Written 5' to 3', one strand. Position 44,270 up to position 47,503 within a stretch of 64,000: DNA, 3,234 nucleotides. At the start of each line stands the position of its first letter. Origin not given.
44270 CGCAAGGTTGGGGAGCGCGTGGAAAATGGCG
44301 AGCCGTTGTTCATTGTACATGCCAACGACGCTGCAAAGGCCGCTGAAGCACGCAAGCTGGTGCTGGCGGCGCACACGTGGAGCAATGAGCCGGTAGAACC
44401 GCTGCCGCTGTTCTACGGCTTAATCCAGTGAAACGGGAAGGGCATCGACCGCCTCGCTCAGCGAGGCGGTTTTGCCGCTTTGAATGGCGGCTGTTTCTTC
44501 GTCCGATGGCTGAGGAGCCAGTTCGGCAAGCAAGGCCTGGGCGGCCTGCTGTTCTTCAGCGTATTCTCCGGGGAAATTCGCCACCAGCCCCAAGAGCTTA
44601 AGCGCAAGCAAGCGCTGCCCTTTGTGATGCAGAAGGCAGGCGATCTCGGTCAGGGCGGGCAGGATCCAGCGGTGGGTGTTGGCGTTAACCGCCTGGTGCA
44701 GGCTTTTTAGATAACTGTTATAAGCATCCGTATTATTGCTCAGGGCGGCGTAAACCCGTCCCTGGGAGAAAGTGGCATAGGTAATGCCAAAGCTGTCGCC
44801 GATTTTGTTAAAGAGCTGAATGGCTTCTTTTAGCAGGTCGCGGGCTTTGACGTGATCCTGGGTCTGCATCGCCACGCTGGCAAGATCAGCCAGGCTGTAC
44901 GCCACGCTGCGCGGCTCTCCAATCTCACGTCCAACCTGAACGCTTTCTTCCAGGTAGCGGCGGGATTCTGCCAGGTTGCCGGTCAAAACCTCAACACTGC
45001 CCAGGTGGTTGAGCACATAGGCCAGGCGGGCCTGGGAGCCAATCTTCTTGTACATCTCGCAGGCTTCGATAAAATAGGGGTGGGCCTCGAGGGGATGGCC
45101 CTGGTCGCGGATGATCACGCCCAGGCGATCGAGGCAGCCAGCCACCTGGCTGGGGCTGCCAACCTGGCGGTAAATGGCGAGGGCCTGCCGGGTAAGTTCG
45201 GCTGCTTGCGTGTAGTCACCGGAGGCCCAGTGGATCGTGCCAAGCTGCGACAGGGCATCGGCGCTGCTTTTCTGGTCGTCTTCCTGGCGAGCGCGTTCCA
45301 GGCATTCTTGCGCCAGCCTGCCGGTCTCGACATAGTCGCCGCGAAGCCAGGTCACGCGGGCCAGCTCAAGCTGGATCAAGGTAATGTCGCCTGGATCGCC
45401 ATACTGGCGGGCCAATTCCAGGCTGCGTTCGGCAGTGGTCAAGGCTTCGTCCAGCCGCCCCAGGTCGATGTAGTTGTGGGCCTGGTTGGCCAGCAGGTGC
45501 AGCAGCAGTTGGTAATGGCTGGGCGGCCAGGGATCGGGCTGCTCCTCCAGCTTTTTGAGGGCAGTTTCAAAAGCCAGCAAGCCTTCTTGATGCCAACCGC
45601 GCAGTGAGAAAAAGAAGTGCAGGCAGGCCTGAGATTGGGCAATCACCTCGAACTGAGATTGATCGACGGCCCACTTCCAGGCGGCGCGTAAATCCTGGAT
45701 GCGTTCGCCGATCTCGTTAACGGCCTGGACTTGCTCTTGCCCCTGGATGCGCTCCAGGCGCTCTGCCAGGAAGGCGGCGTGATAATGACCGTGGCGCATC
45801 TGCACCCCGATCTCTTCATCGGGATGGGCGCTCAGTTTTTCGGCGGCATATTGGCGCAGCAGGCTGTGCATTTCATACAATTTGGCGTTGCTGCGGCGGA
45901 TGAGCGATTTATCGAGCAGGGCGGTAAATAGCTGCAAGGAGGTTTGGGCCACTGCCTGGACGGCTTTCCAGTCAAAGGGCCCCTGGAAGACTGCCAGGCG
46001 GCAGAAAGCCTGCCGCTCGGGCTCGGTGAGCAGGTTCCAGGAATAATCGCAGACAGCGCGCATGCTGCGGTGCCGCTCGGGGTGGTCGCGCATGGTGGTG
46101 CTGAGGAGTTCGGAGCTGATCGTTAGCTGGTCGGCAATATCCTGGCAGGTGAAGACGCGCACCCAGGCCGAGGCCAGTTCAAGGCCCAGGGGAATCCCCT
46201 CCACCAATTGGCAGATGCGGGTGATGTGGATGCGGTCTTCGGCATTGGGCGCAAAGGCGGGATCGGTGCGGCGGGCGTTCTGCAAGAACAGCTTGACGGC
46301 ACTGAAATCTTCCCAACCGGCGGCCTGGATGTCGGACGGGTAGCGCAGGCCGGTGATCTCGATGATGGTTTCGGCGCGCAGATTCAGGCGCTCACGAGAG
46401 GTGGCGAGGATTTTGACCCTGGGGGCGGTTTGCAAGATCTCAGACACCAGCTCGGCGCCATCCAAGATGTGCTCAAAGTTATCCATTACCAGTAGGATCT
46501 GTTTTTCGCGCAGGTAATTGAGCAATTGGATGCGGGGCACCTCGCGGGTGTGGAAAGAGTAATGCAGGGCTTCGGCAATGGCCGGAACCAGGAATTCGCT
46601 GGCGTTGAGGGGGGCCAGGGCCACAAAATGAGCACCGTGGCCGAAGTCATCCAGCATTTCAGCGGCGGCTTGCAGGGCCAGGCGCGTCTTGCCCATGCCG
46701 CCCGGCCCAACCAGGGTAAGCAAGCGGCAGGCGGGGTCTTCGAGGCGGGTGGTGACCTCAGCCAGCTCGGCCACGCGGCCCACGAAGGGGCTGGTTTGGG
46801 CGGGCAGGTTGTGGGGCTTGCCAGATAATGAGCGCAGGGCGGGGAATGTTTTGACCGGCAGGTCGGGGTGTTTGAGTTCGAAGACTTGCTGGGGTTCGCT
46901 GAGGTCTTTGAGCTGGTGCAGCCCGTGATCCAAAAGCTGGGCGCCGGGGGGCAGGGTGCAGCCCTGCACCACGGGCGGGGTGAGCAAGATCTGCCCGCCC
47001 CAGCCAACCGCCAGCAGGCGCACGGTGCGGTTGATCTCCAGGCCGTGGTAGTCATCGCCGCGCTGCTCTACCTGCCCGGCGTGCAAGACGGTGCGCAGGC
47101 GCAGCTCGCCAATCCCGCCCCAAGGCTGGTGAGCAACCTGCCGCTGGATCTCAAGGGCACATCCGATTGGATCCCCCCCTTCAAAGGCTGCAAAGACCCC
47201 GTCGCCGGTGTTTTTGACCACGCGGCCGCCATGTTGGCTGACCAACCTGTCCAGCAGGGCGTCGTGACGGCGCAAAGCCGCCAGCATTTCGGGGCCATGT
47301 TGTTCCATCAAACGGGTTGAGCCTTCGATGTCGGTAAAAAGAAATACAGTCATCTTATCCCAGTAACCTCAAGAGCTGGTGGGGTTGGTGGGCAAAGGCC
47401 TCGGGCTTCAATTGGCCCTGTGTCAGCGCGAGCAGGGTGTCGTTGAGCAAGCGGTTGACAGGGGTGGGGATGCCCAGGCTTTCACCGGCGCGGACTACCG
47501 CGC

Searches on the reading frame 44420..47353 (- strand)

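Call 71: search_protein_families(library=pfam, proteins=[window:44420-47353:-], max_evalue=0.00001)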
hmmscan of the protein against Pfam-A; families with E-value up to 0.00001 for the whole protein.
window:44420-47353:- (977 aa): 10 families
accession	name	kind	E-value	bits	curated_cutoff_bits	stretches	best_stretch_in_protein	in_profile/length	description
PF13424.12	TPR_12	-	5.6e-31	107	30.1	3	660-730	5-77/77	Tetratricopeptide repeat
PF13374.12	TPR_10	-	1.9e-19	69.4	27.5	0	698-731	2-35/42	Tetratricopeptide repeat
PF07719.23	TPR_2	-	6.7e-15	54.3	27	0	698-729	1-32/34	Tetratricopeptide repeat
PF17874.7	TPR_MalT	-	3.7e-12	46.6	45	1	676-902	19-245/336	MalT-like TPR region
PF13181.12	TPR_8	-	4.6e-09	36.2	25.7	0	620-650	3-33/34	Tetratricopeptide repeat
PF00515.34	TPR_1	-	2.4e-08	33.9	27.8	0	698-728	1-31/34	Tetratricopeptide repeat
PF13432.12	TPR_16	-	1.4e-06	29.1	32.7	0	680-729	15-62/65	Tetratricopeptide repeat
PF13176.12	TPR_7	-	1.6e-06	28.2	27.9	0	700-734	1-35/36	Tetratricopeptide repeat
PF00211.25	Guanylate_cyc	-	1.7e-06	28.2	21.9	0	4-126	11-149/183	Adenylate and Guanylate cyclase catalytic domain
PF00931.28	NB-ARC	-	4.5e-06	26.5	23.5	1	198-322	6-138/248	NB-ARC domain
